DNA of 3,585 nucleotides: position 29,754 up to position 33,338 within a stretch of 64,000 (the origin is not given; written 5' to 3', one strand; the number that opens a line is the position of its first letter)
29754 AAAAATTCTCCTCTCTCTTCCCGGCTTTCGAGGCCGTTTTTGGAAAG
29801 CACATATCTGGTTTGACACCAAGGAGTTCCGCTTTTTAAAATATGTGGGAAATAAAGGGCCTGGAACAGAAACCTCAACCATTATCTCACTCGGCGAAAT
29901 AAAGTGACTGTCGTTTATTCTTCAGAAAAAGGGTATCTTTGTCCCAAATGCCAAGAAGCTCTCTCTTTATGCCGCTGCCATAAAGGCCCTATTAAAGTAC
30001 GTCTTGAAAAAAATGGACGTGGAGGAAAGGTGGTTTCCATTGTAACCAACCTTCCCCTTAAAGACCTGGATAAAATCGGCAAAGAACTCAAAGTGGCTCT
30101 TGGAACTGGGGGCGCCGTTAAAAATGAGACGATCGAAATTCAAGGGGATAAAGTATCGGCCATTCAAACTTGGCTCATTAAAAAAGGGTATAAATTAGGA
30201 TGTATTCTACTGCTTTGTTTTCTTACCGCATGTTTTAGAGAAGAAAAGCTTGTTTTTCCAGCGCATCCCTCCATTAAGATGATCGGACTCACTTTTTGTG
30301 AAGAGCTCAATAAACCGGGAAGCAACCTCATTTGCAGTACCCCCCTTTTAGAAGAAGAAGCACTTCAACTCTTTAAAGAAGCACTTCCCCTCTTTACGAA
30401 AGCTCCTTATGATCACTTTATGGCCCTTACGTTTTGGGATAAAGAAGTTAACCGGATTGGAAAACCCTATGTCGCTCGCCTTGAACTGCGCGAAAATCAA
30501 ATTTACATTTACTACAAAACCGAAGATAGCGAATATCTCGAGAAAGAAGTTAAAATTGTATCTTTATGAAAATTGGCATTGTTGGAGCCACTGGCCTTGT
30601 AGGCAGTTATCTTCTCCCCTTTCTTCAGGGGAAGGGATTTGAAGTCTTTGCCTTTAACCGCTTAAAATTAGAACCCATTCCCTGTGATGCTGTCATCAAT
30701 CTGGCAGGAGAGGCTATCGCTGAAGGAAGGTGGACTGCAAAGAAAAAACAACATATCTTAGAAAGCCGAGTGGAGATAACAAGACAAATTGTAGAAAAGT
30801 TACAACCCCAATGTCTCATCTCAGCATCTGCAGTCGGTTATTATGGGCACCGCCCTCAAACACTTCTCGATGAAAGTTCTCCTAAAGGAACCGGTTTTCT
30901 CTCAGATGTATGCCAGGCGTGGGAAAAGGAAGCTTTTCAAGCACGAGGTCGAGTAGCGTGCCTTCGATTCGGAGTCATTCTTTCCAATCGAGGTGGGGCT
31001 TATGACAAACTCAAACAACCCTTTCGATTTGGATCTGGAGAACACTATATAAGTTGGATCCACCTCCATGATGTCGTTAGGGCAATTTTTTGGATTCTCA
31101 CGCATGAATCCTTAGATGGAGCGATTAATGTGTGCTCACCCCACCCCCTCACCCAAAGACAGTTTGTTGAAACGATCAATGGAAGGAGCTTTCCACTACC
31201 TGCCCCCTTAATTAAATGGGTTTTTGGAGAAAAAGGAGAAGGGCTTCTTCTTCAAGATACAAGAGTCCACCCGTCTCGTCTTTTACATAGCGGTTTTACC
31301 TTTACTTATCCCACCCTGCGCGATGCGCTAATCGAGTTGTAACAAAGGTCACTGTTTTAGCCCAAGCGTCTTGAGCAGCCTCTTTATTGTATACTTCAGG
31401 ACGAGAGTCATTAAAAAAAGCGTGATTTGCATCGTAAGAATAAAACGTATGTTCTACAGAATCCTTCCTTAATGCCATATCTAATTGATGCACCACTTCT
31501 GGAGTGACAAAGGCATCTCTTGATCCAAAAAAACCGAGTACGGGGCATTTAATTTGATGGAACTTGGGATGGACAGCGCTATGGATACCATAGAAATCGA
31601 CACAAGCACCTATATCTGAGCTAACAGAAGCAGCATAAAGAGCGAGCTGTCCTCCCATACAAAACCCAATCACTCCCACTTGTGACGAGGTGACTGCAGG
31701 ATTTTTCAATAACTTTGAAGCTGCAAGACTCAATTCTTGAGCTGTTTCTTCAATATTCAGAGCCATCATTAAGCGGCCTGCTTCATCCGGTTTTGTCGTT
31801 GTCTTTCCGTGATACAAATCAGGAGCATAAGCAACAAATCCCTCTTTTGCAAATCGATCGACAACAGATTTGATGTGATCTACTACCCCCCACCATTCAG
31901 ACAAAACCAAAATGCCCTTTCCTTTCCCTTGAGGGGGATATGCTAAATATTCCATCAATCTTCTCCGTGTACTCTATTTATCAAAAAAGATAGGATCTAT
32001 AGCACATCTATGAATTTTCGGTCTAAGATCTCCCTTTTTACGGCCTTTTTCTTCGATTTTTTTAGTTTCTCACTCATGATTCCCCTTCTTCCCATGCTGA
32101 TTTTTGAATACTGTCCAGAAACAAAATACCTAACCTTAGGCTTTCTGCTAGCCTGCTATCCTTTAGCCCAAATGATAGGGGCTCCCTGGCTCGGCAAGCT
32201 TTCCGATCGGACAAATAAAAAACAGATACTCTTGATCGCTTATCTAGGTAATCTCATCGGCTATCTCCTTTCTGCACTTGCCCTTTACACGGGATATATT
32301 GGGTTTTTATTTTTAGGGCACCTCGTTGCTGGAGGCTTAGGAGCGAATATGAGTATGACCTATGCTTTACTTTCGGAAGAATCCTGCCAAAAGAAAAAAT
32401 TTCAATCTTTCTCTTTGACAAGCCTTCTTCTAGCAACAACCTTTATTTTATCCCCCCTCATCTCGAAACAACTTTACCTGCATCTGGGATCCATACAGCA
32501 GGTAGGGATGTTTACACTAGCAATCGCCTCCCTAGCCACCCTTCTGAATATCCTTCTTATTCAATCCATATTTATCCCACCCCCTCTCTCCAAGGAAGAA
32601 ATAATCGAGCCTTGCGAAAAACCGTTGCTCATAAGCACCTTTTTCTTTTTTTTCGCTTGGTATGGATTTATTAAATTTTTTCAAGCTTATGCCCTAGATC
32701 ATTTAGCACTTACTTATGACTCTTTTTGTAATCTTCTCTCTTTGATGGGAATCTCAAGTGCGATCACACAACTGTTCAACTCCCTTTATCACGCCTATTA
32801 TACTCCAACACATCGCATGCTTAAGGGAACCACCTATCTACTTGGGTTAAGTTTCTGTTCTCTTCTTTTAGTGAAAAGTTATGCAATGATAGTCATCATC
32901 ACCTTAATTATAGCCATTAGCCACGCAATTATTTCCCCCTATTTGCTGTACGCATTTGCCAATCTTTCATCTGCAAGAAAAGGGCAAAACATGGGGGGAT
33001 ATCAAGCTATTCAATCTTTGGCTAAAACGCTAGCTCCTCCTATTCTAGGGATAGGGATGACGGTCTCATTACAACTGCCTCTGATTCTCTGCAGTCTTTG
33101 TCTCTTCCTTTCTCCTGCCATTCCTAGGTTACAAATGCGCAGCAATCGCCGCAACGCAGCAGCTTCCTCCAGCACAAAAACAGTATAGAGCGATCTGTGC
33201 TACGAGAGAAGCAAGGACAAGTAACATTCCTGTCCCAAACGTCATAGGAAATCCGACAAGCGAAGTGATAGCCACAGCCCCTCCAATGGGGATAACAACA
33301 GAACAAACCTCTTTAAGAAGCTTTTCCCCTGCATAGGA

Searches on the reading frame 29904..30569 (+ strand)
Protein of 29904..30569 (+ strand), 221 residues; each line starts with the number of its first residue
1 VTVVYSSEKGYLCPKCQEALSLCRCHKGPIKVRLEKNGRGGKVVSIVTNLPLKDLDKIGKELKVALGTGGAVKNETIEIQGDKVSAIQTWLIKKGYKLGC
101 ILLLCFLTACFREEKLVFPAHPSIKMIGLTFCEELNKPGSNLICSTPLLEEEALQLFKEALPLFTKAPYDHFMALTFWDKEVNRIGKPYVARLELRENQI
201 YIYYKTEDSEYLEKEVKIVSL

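Call 11: search_protein_families(library=pfam, proteins=[window:29904-30569:+], max_evalue=0.001)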
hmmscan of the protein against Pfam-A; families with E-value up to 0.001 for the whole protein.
window:29904-30569:+ (221 aa): 1 family
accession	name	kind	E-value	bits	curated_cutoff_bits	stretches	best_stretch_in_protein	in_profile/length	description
PF01253.27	SUI1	-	1.2e-14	54.9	25.5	1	27-97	2-77/77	Translation initiation factor SUI1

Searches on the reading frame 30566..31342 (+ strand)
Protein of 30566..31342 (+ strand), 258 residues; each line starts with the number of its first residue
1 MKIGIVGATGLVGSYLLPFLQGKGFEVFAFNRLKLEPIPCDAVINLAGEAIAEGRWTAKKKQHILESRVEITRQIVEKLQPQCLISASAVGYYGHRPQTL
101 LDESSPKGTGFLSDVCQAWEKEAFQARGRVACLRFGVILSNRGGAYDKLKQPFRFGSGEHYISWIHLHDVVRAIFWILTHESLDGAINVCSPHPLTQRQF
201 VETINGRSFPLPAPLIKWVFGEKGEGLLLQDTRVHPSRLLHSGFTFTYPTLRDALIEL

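Call 11: search_protein_families(library=pfam, proteins=[window:30566-31342:+], max_evalue=0.001)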
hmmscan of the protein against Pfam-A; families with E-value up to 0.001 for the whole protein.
window:30566-31342:+ (258 aa): 3 families
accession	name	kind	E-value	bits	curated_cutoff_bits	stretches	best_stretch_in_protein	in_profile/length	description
PF08338.16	DUF1731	-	6.4e-15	55.1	27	1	212-255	2-44/47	Domain of unknown function (DUF1731)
PF01370.27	Epimerase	-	3.6e-14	53.2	20.9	1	5-189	3-239/240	NAD dependent epimerase/dehydratase family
PF16363.11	GDP_Man_Dehyd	-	1.7e-05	24.9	27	0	5-33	2-30/332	GDP-mannose 4,6 dehydratase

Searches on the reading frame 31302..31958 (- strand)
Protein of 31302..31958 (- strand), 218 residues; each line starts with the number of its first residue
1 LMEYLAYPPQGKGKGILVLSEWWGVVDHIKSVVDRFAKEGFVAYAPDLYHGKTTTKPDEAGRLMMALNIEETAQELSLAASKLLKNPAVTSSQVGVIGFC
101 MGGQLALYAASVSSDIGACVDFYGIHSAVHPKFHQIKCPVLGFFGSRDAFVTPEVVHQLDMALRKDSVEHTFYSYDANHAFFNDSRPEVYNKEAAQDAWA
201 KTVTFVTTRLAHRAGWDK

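Call 11: search_protein_families(library=pfam, proteins=[window:31302-31958:-], max_evalue=0.001)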
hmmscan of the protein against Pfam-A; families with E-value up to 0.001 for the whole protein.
window:31302-31958:- (218 aa): 7 families
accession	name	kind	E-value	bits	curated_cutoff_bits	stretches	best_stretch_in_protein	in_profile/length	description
PF01738.24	DLH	-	3.9e-52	177.4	21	1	4-208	4-215/217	Dienelactone hydrolase family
PF08840.17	BAAT_C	-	1.9e-07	31.8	20.9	1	80-142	10-74/210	BAAT / Acyl-CoA thioester hydrolase C terminal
PF20408.4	Abhydrolase_11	-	1.6e-05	25.2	27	1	77-206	61-192/193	Alpha/beta hydrolase domain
PF12697.13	Abhydrolase_6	-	2.5e-05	25.5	26.3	1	22-204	13-145/217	Alpha/beta hydrolase family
PF02230.22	Abhydrolase_2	-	3.1e-05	24.4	23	1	68-182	82-202/217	Phospholipase/Carboxylesterase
PF12740.14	PETase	-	3.2e-05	23.9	28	1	16-189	57-221/263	PET hydrolase-like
PF12146.15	Hydrolase_4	-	3.6e-05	23.6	27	0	30-110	21-94/239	Serine aminopeptidase, S33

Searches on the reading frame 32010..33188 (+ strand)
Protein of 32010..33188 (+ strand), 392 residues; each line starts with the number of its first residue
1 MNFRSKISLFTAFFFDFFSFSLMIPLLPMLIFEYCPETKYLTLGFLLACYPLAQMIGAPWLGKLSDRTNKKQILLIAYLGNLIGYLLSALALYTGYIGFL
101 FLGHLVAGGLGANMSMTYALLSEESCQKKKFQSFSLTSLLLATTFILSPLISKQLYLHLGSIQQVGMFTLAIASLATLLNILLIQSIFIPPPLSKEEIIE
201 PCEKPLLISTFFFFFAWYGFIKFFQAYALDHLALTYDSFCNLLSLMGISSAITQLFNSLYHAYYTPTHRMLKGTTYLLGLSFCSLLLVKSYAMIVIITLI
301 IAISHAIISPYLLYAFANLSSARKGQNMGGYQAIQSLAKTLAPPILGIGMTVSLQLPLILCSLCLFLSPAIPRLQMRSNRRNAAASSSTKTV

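Call 11: search_protein_families(library=pfam, proteins=[window:32010-33188:+], max_evalue=0.001)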
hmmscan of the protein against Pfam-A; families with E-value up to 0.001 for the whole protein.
window:32010-33188:+ (392 aa): 2 families
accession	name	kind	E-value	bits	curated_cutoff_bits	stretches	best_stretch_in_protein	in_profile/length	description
PF07690.21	MFS_1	-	3.7e-24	85.7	33.4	2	9-343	1-347/347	Major Facilitator Superfamily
PF00083.30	Sugar_tr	-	5e-05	22.8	22.3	1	41-161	46-166/452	Sugar (and other) transporter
